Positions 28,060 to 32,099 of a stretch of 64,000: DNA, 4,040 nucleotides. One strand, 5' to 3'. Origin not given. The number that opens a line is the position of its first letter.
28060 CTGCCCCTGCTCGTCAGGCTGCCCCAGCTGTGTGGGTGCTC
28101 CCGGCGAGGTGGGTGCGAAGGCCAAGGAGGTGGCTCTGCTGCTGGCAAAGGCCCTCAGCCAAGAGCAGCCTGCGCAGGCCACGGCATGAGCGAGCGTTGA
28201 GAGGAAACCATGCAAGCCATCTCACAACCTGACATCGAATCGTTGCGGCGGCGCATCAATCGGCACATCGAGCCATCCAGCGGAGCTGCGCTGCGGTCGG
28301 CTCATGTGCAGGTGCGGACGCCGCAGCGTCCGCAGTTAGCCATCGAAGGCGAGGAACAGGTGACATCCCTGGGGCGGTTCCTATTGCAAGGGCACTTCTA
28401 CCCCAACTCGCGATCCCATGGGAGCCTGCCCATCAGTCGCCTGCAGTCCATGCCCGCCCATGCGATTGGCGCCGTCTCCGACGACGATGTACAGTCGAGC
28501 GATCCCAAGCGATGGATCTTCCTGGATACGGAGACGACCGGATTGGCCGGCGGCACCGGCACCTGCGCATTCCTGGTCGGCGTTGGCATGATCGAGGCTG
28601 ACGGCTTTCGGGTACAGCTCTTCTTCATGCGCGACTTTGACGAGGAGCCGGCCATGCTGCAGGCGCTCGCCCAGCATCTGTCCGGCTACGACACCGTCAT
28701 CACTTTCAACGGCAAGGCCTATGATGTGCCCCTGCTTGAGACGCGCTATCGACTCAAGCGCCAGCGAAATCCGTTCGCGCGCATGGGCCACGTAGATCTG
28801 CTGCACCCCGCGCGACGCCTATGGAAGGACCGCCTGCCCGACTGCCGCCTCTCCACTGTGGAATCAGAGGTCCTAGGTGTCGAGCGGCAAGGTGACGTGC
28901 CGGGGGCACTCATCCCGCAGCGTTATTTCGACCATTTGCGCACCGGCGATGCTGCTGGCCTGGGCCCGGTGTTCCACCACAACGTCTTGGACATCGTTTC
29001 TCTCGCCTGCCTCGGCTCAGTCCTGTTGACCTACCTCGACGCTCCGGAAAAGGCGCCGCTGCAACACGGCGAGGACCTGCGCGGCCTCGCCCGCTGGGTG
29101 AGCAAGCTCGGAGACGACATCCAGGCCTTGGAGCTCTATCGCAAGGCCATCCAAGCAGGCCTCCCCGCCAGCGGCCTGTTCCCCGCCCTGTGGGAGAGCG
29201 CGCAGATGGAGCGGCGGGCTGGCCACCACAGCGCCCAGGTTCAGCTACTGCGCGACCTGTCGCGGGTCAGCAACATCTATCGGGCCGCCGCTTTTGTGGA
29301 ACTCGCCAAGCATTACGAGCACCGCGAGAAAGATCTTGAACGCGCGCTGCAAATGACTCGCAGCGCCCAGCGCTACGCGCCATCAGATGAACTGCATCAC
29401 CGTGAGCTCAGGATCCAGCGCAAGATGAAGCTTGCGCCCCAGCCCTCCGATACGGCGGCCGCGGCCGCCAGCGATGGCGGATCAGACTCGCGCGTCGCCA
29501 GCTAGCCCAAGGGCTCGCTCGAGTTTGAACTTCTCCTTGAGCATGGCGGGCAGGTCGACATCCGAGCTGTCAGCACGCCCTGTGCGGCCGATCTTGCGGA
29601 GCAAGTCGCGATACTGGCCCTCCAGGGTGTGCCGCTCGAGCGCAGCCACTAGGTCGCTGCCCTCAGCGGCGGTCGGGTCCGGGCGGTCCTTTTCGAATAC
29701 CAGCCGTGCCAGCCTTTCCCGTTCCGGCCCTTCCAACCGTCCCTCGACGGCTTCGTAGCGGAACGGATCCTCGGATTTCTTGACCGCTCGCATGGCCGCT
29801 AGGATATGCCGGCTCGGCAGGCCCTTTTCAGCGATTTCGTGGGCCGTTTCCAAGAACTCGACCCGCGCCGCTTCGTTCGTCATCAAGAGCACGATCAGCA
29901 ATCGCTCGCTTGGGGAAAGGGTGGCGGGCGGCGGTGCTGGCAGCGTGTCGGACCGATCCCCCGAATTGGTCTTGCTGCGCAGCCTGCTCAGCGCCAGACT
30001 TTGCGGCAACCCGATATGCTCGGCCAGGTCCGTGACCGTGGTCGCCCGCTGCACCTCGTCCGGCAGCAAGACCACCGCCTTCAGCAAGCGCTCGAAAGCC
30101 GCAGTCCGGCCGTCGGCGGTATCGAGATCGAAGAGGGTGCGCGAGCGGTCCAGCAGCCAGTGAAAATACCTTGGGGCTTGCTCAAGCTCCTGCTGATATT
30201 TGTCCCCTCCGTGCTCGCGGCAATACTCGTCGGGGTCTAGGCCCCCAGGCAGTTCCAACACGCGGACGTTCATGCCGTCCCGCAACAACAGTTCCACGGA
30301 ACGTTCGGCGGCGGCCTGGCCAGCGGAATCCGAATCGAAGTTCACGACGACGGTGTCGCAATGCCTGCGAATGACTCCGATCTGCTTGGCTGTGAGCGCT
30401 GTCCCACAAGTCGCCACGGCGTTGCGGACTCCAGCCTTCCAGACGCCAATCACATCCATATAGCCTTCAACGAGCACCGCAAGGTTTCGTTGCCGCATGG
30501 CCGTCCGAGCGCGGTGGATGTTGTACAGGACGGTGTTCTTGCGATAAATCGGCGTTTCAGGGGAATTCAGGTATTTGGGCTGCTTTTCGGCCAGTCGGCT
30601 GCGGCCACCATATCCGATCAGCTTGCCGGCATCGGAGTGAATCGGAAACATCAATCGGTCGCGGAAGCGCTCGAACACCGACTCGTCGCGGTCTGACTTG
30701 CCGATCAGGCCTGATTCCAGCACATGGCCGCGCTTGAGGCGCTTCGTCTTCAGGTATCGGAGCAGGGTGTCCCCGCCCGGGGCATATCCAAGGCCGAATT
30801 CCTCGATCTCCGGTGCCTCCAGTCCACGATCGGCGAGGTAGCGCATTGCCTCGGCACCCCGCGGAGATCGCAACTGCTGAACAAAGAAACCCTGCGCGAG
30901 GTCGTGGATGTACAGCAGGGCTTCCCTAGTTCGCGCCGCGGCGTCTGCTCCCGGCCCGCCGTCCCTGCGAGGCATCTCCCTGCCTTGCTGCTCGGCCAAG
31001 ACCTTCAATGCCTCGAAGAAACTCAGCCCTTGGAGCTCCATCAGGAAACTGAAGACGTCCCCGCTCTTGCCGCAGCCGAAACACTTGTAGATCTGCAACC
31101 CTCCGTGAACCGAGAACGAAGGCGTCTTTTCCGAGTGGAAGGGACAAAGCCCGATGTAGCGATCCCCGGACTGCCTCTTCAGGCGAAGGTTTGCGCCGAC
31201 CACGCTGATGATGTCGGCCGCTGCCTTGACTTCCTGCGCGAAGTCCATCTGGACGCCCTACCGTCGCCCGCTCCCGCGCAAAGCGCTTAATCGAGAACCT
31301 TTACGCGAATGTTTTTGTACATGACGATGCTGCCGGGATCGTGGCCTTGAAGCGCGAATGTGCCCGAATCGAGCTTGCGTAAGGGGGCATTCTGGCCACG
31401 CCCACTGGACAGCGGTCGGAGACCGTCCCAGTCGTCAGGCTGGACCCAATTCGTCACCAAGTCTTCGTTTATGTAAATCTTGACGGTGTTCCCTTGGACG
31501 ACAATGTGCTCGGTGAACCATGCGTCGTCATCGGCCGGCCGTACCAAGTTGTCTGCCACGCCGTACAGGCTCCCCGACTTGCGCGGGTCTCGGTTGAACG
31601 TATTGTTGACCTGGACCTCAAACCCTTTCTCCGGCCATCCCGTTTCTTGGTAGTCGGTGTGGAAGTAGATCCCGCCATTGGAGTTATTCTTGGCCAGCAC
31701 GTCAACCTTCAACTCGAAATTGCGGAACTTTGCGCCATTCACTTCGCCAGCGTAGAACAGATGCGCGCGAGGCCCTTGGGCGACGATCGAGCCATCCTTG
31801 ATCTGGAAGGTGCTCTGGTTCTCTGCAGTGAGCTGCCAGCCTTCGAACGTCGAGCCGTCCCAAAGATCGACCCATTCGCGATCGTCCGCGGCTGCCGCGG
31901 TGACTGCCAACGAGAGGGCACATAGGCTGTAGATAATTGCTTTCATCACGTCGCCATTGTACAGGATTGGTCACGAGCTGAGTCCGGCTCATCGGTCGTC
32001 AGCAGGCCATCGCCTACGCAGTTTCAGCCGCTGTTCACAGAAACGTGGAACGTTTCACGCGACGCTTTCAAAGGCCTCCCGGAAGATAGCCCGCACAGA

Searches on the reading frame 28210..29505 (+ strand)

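Call 39: search_protein_families(library=pfam, proteins=[window:28210-29505:+], max_evalue=10)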
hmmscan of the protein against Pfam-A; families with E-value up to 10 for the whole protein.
window:28210-29505:+ (431 aa): 7 families
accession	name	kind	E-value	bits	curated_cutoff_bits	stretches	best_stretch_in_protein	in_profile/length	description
PF13482.12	RNase_H_2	-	5.8e-37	127.6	22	1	103-268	1-160/165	RNase_H superfamily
PF03104.25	DNA_pol_B_exo1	-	0.00024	21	23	1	142-184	139-184/242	DNA polymerase family B, exonuclease domain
PF12688.13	TPR_5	-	0.022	15.5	24.2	1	300-363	14-78/119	Tetratrico peptide repeat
PF10108.15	DNA_pol_B_exo2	-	0.024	14.7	24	1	126-179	18-71/213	Predicted 3'-5' exonuclease related to the exonuclease domain of PolB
PF13424.12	TPR_12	-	0.23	12.1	30.1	1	290-315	48-73/77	Tetratricopeptide repeat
PF13374.12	TPR_10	-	0.28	11.7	27.5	1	293-315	8-30/42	Tetratricopeptide repeat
PF25170.1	TPR_WDR35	-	0.33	11.4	27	1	301-321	18-38/68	WD repeat-containing protein 35, TPR repeats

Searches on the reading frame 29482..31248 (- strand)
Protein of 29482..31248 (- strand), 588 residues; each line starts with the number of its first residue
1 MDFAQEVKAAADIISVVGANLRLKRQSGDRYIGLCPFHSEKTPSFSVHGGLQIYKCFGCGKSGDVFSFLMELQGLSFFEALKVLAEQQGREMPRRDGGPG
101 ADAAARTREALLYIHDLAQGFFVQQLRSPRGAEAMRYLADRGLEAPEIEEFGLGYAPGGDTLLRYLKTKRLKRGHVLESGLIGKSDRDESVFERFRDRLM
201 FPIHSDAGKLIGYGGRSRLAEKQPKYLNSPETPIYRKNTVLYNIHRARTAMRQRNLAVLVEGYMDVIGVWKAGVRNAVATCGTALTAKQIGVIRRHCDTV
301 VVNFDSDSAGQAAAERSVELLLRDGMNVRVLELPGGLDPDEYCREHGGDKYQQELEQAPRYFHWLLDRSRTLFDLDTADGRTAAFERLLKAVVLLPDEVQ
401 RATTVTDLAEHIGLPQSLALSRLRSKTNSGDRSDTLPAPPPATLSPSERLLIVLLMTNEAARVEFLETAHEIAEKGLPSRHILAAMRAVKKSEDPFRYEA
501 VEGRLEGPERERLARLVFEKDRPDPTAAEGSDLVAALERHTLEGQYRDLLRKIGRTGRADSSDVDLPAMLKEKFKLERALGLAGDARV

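Call 22: search_protein_families(library=padloc, proteins=[window:29482-31248:-], max_evalue=1e-8)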
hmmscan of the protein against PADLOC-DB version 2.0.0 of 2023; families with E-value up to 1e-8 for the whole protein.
window:29482-31248:- (588 aa): 2 families
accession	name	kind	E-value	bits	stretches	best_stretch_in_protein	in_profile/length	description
PDLC03767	RT_UG29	-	4.1e-48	161.7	1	8-357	10-373/2280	DRT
PDLC03800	RTasDnaG-like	-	2.2e-34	117.1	1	32-352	69-381/550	DRT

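Call 23: search_protein_families(library=pfam, proteins=[window:29482-31248:-], max_evalue=0.00001)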
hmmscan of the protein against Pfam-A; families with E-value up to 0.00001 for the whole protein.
window:29482-31248:- (588 aa): 7 families
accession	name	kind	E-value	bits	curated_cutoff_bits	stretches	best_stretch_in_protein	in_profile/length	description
PF08275.17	DNAG_N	-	1.8e-37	128.7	26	1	121-248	1-128/128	DNA primase catalytic core, N-terminal domain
PF01807.25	Zn_ribbon_DnaG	-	1.9e-30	105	24.9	1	3-94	5-95/98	CHC2 zinc finger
PF13155.12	Toprim_2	-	2.4e-23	82.7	22.1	1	258-342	1-87/88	Toprim-like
PF13662.12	Toprim_4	-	8.2e-19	68.1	25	1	256-331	2-84/85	Toprim domain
PF01751.28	Toprim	-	1.3e-09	38.5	23.1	1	258-332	3-95/96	Toprim domain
PF13362.12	Toprim_3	-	1.2e-08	35.7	27.2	1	258-348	3-94/95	Toprim domain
PF10410.14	DnaB_bind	-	1.9e-08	34.9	20.6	1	363-416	2-55/56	DnaB-helicase binding domain of primase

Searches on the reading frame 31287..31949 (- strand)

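Call 58: search_protein_families(library=pfam, proteins=[window:31287-31949:-], max_evalue=0.0001)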
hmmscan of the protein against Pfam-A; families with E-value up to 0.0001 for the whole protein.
window:31287-31949:- (220 aa): 1 family
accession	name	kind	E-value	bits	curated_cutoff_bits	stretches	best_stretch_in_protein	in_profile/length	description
PF06439.18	3keto-disac_hyd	-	2.2e-34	119.6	26.8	1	25-217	1-187/187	3-keto-disaccharide hydrolase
